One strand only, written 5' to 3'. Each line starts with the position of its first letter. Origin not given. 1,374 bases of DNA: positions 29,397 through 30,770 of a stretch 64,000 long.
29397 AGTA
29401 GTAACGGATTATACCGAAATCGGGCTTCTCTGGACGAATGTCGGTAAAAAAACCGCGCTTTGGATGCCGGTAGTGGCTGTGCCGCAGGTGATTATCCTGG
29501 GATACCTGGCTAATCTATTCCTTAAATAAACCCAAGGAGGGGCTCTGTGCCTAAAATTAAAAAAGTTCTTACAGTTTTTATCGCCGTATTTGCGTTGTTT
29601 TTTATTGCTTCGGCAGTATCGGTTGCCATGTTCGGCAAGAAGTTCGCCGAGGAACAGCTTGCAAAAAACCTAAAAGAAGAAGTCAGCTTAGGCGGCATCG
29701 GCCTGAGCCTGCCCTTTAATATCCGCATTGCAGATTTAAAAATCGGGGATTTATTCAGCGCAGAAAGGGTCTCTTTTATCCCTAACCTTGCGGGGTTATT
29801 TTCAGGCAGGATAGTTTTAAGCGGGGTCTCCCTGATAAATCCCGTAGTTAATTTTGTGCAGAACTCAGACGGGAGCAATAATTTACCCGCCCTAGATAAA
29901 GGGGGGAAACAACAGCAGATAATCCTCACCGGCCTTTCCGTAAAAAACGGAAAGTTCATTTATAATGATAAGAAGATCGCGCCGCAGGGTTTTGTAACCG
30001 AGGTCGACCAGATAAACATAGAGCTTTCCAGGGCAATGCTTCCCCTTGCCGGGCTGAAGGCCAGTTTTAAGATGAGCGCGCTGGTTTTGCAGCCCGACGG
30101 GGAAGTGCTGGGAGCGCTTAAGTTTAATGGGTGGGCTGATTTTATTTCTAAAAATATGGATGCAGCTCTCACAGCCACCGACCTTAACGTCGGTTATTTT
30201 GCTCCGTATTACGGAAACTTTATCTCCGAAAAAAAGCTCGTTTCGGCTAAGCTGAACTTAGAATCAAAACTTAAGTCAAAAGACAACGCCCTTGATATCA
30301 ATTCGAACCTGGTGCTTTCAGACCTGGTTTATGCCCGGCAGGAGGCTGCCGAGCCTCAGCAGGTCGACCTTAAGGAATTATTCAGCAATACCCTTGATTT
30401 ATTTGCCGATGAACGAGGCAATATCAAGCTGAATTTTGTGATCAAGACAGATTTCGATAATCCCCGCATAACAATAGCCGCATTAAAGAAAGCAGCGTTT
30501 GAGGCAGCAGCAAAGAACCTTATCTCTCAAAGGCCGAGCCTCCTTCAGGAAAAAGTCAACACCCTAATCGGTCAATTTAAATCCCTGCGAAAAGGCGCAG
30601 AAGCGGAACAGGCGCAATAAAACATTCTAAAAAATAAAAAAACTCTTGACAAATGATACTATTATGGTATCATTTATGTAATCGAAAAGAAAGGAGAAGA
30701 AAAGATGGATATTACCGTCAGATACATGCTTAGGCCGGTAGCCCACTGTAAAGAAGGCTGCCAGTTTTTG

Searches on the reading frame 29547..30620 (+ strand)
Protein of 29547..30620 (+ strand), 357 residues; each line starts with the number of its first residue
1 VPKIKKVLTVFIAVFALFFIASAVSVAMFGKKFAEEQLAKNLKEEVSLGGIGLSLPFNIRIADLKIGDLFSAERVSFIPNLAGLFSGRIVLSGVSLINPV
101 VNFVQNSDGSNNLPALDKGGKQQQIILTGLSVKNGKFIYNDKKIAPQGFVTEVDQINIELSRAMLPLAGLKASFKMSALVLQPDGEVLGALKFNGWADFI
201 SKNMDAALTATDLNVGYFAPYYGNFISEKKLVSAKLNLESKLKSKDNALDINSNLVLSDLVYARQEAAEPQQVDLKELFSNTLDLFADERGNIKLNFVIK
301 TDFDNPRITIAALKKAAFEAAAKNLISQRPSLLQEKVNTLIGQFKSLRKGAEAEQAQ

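Call 22: find_encoding_contigs(protein=window:29547-30620:+, flank=10000, max_places=1)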
Protein window:29547-30620:+ (357 aa): 2 contigs read that carry it; 1 place shown.
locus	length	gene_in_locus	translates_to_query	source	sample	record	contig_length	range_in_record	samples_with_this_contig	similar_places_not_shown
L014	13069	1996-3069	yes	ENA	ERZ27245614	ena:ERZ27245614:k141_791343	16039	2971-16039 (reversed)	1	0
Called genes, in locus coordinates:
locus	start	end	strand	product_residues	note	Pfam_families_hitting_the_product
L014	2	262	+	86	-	?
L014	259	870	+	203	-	PF02581:TMP-TENI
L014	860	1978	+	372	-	PF04945:YHS, PF03773:ArsP_1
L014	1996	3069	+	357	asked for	PF05359:DUF748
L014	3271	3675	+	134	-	PF02082:Rrf2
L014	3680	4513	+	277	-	PF00037:Fer4, PF12797:Fer4_2 (faint), PF12837:Fer4_6, PF12838:Fer4_7 (faint), PF13237:Fer4_10, PF14697:Fer4_21 (weak), PF13187:Fer4_9 (weak), PF27217:AF_0155, +2 more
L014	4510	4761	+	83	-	PF13248:Zn_ribbon_3 (faint)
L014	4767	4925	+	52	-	PF00301:Rubredoxin, PF21349:RUBY_RBDX (faint)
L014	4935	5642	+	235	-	PF00970:FAD_binding_6 (weak), PF00175:NAD_binding_1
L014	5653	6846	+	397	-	PF00753:Lactamase_B, PF19583:ODP, PF00258:Flavodoxin_1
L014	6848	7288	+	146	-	PF21349:RUBY_RBDX, PF01880:Desulfoferrodox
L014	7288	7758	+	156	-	PF01243:PNPOx_N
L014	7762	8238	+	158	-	PF02915:Rubrerythrin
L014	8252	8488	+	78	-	PF00462:Glutaredoxin, PF13417:GST_N_3 (weak)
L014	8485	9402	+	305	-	PF00890:FAD_binding_2 (weak), PF01134:GIDA (faint), PF01266:DAO (faint), PF01946:Thi4 (faint), PF07992:Pyr_redox_2, PF12831:FAD_oxidored (weak), PF13738:Pyr_redox_3, PF00070:Pyr_redox (weak), +2 more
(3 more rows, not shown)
